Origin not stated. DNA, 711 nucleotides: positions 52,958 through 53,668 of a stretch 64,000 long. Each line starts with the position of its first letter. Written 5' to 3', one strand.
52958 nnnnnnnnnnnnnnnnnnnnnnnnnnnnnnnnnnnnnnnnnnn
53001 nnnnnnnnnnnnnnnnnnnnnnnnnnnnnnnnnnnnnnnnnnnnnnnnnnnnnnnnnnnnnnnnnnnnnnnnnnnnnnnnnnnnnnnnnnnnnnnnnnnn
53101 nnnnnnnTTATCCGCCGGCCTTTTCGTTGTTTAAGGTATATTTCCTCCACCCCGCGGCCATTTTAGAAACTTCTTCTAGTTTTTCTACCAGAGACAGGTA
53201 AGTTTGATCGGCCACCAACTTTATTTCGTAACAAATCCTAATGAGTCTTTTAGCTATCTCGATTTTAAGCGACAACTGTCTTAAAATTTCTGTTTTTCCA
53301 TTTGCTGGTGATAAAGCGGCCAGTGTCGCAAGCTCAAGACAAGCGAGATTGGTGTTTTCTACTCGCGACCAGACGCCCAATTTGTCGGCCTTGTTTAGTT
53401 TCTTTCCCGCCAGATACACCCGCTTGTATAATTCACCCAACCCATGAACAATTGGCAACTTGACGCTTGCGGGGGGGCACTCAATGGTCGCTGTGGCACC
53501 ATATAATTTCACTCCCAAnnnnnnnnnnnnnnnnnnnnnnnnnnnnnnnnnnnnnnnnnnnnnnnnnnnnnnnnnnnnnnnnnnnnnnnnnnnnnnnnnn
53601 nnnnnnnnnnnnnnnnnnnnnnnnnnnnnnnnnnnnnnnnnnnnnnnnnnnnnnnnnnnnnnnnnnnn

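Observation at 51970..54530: Complete diversity-generating retroelement: target gene with C-terminal VR, TR with adenine-specific mismatches, Avd-like gene and a GxxxSQ reverse transcriptase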

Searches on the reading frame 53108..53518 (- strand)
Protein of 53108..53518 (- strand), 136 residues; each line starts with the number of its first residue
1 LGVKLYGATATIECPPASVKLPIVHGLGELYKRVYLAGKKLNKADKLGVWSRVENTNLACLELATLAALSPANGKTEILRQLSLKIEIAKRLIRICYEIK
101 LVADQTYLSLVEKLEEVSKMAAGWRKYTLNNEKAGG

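Call 5: search_protein_families(library=pfam, proteins=[window:53108-53518:-], max_evalue=1)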
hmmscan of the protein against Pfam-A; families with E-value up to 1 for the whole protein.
window:53108-53518:- (136 aa): 1 family
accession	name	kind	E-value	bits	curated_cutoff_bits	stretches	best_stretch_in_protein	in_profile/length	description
PF22296.2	bAvd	-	1.4e-06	29.2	40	1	29-127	9-106/107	bAvd-like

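Call 6: search_protein_families(library=ncbifam, proteins=[window:53108-53518:-], max_evalue=1)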
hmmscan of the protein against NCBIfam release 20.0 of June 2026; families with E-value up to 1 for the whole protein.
window:53108-53518:- (136 aa): 1 family
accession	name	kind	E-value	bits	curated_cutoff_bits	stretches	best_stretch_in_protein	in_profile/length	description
NF033474.1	DivGenRetAVD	equivalog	1.3e-08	35.1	80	1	21-126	1-104/104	diversity-generating retroelement protein Avd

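Call 19: search_solved_structures(query=window:53108-53518:-, max_evalue=10, show_alignments=2)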
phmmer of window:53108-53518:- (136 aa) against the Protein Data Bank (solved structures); distinct sequences matched with E-value up to 10: 4.
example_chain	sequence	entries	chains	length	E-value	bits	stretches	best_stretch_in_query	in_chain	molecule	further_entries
6x04_A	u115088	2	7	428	0.02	18.3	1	35-70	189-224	Nucleoporin NUP133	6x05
7tbi_Q1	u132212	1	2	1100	0.068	16.6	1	36-69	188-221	Nup133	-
7n84_g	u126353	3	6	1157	0.068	16.6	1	36-69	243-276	Nucleoporin NUP133 | NUP133 isoform 1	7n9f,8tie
4q63_A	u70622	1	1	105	0.069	16.6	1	52-121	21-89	Uncharacterized protein Lpg0364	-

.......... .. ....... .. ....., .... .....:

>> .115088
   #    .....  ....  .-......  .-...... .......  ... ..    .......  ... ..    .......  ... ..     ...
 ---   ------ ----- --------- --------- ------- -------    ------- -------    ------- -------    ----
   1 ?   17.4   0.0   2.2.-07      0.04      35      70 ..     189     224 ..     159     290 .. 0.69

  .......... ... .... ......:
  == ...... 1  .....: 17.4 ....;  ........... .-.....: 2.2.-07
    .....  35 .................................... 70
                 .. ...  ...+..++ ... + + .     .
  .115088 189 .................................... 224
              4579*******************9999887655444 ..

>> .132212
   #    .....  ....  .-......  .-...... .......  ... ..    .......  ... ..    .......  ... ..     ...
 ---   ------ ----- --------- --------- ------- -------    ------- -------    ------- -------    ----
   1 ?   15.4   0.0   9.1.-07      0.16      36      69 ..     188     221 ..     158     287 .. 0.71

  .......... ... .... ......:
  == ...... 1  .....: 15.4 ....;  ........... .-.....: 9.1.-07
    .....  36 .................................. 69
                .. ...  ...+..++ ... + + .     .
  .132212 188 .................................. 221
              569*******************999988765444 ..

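Call 21: find_homologous_proteins(query=window:53108-53518:-, max_evalue=0.001)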
Query window:53108-53518:- (136 aa): 2 proteins with E <= 0.001 among 37 candidates.
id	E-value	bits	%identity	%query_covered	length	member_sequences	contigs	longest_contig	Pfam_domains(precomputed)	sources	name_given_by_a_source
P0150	1.4e-79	282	99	99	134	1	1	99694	PF22296.3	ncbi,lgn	-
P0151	5.8e-61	222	85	90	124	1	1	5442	PF22296.3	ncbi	-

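Call 24: find_encoding_contigs(protein=P0151, flank=6000, max_places=3)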
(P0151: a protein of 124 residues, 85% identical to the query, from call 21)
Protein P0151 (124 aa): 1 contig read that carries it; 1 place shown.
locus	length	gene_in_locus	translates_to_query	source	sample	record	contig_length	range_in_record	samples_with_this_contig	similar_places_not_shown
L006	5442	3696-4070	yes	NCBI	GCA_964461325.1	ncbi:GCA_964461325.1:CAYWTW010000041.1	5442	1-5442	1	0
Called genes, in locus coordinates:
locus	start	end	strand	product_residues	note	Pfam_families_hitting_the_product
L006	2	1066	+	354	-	?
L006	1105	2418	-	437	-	PF21799:MurD-like_N (faint), PF08245:Mur_ligase_M, PF02875:Mur_ligase_C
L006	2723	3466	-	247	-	PF00078:RVT_1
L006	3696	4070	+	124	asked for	PF22296:bAvd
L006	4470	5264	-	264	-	-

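Call 71: search_protein_families(library=pfam, alignment_id=A6, max_evalue=0.001)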
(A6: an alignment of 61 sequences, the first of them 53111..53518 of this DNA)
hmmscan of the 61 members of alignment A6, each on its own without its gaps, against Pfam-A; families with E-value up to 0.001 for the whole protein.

A. member 1, window:53111-53518:- (136 aa): 1 family
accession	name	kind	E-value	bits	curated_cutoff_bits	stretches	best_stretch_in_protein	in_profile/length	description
PF22296.2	bAvd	-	1.4e-06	29.2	40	1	29-127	9-106/107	bAvd-like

B. families by the number of members that match (of 61 scanned): 2 families
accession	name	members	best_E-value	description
PF22296.2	bAvd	60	5e-21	bAvd-like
PF05635.17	23S_rRNA_IVP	17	1.2e-06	23S rRNA-intervening sequence protein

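Call 72: search_solved_structures(query=A6, max_evalue=1)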
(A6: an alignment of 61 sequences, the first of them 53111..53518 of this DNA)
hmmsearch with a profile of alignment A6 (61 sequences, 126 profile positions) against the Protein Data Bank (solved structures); distinct sequences matched with E-value up to 1: 14.
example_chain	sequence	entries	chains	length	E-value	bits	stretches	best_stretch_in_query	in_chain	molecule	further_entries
4dwl_A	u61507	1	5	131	0.00099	22.2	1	12-123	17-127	Bbp7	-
8ub7_B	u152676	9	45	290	0.0077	19.3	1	13-123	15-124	Avd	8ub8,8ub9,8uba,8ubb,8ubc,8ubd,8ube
6kn7_U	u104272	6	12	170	0.013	18.5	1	16-120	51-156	Troponin I, cardiac muscle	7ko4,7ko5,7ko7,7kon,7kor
7uti_V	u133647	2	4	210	0.022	17.8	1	16-120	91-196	Troponin I, cardiac muscle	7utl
4y99_C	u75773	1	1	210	0.031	17.3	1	16-120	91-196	Troponin I, cardiac muscle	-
9mo4_H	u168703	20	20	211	0.033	17.3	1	16-120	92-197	Troponin I, cardiac muscle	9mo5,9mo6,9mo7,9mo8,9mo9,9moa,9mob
1j1e_C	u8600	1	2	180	0.034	17.2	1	16-120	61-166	Troponin I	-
7bqm_A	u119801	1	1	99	0.33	14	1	60-98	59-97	Chantal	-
8uww_D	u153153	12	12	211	0.4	13.8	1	16-120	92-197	Troponin I, cardiac muscle | Troponin I3, cardiac type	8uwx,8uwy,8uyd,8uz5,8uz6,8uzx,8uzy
9yaq_O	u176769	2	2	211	0.59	13.2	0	16-120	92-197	Troponin I, cardiac muscle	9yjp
7dpa_A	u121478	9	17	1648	0.66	13.1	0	10-79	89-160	Dedicator of cytokinesis protein 5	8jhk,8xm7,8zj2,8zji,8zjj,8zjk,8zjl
6kn8_U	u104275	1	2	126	0.76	12.8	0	16-81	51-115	Troponin I, cardiac muscle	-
2vxg_A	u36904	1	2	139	0.83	12.7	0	18-39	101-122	CG6181-PA, ISOFORM A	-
9lx0_B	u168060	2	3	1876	0.84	12.7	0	10-79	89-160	Dedicator of cytokinesis protein 5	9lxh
